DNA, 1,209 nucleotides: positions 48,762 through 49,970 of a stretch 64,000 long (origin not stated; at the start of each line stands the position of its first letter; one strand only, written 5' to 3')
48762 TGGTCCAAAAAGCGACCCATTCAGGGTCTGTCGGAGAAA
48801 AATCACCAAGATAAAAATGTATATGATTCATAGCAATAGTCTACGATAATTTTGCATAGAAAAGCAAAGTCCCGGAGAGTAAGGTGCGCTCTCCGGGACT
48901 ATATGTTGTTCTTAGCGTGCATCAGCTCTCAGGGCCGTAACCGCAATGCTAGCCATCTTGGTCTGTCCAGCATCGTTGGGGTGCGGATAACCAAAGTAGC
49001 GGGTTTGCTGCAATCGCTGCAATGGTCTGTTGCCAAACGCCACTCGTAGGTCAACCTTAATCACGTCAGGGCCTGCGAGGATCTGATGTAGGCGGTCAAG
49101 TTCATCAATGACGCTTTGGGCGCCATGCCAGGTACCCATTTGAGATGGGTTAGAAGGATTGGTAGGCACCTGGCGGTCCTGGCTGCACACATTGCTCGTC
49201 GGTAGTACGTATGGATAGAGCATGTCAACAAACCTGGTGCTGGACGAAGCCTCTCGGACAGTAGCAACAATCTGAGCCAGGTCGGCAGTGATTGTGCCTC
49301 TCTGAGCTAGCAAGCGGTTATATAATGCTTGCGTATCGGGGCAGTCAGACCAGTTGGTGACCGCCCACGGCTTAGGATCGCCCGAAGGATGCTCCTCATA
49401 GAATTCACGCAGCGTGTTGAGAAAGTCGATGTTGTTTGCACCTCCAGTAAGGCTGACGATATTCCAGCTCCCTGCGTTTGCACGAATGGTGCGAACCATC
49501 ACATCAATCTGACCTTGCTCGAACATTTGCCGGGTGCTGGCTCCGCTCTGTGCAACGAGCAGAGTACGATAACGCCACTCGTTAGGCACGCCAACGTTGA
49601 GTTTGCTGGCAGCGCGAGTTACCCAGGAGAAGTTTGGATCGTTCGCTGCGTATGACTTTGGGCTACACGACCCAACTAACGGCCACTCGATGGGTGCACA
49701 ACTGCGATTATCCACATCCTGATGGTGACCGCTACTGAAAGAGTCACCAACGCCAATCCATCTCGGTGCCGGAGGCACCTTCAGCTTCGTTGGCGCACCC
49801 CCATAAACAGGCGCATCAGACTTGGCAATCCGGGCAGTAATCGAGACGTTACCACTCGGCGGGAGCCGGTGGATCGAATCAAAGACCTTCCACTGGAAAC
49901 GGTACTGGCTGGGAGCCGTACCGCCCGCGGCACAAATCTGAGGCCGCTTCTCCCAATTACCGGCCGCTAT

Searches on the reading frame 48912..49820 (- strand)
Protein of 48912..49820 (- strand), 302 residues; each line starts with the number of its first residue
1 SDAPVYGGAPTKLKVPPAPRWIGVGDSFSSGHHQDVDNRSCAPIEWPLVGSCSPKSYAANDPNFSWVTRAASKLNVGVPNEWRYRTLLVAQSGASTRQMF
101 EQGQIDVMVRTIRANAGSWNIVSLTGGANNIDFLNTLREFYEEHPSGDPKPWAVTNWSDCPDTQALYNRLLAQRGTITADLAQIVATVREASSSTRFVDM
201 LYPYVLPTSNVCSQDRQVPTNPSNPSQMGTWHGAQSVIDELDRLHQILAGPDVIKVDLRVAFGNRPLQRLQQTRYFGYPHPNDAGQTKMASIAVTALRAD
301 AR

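Call 34: search_solved_structures(query=window:48912-49820:-, max_evalue=1)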
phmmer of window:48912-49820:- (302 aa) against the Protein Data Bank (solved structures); distinct sequences matched with E-value up to 1: 0.

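Call 36: search_protein_families(library=pfam, proteins=[window:48912-49820:-], max_evalue=1)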
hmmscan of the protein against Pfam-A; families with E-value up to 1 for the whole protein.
window:48912-49820:- (302 aa): 2 families
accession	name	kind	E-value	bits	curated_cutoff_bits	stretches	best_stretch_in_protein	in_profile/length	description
PF13472.12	Lipase_GDSL_2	-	5e-10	40.6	32.9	1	25-286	3-176/178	GDSL-like Lipase/Acylhydrolase family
PF00657.28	Lipase_GDSL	-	0.00093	19.8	23.6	1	24-291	4-206/208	GDSL-like Lipase/Acylhydrolase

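Call 71: predict_structure(alignment_id=A4)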
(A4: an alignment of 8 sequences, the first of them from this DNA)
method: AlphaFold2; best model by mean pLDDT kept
length: 290 residues; sequences in the alignment: 8
mean_pLDDT: 67.7   pTM: 0.74
mean pLDDT of the five models: 67.7, 63.5, 58.2, 56.0, 51.4
residues with pLDDT >= 90: 0; 70-90: 153; 50-70: 97; < 50: 40
segments of 3 or more residues with pLDDT < 50: 1-4, 24-48, 258-263
pLDDT, mean of each block of 10 residues (from residue 1): 50 67 44 29 42 75 64 58 65 72 73 66 70 56 61 81 83 86 85 73 74 78 81 74 83 56 58 83 78
secondary structure, 60 per line:
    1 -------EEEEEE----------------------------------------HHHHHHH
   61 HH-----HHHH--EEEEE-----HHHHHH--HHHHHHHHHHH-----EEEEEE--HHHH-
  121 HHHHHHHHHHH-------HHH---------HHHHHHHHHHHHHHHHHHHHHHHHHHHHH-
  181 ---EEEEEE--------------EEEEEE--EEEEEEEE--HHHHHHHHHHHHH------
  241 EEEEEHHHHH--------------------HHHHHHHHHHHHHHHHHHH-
elements in order: E8-13 H54-62 H68-71 E74-78 H84-89 H92-102 E108-113 H116-119 H121-131 H151-179 E184-189 E204-209 E212-219 H222-234 E241-245 H246-250 H271-289

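Call 73: fold_search(model_id=the predicted structure, library=pdb)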
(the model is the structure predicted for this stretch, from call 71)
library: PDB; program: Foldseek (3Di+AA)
matches with E <= 10: 1125; with E <= 0.001: 40
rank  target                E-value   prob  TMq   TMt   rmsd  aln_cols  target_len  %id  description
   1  5mal_A                1.8e-09  1.00  0.56  0.67   6.2       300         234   18  Crystal structure of extracelular lipase from Streptomyces rimosus at 1.7A resolution (released 2017-06-14)
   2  4hyq                  2.7e-08  1.00  0.51  0.60   7.1       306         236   16  Crystal structure of phospholipase A1 from Streptomyces albidoflavus NA297 (released 2013-05-29)
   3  7e16_A                4.4e-08  1.00  0.53  0.72   6.4       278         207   14  crystal structure of GDSL esterase from Geobacillus thermodenitrificans (released 2021-04-14)
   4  8ik1_A                4.9e-08  1.00  0.51  0.70   6.6       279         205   14  EstL5 in complex of PMSF (released 2023-03-29)
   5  6nkd_A                1.5e-07  1.00  0.52  0.69   6.6       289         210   15  Crystal Structure of the Lipase Lip_vut3 from Goat Rumen metagenome. (released 2020-01-22)
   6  1esc                  3.4e-07  1.00  0.54  0.52   9.6       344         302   15  THE MOLECULAR MECHANISM OF ENANTIORECOGNITION BY ESTERASES (released 1995-10-15)
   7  8ik1_B                4.1e-07  1.00  0.52  0.70   5.3       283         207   13  EstL5 in complex of PMSF (released 2023-03-29)
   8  4q9a_B                6.1e-07  1.00  0.46  0.59   8.6       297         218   14  Crystal structure of a putative GDSL-like lipase (PARMER_00689) from Parabacteroides merdae ATCC 43184 at 2.86 A resol (released 2014-06-25)
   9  4q9a_A                7.3e-07  1.00  0.45  0.57   8.3       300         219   14  Crystal structure of a putative GDSL-like lipase (PARMER_00689) from Parabacteroides merdae ATCC 43184 at 2.86 A resol (released 2014-06-25)
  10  1fxw_A                3.5e-05  1.00  0.42  0.56   6.9       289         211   16  CRYSTAL STRUCTURE OF THE RECOMBINANT ALPHA1/ALPHA2 CATALYTIC HETERODIMER OF BOVINE BRAIN PLATELET-ACTIVATING FACTOR AC (released 2001-12-12)
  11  3skv_A                3.5e-05  1.00  0.45  0.38   6.4       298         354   14  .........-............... SsfX3 from a Tetracycline Biosynthetic Pathway (released 2011-10-05)
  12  2w9x_A                6.0e-05  1.00  0.43  0.41   8.9       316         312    9  The active site of a carbohydrate esterase displays divergent catalytic and non-catalytic binding functions (released 2009-03-24)
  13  1bwp                  7.5e-05  1.00  0.41  0.54   7.0       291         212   14  PROBING THE SUBSTRATE SPECIFICITY OF THE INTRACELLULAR BRAIN PLATELET-ACTIVATING FACTOR ACETYLHYDROLASE (released 1999-05-18)
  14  1wab                  8.0e-05  1.00  0.40  0.52   7.4       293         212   13  PLATELET-ACTIVATING FACTOR ACETYLHYDROLASE (released 1997-11-12)
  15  4xvh                  9.0e-05  1.00  0.46  0.41   7.6       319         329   13  Crystal structure of a Corynascus thermopiles (Myceliophthora fergusii) carbohydrate esterase family 2 (CE2) enzyme plus (released 2015-02-11)
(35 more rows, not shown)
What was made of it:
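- On SGNH/GDSL hydrolase: The fold matches SGNH lipases (call 73).
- Closest known: Secreted SGNH/GDSL lipases of Actinobacteria. Same: These are the best structural matches of the modelled C-terminal domain (call 73).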
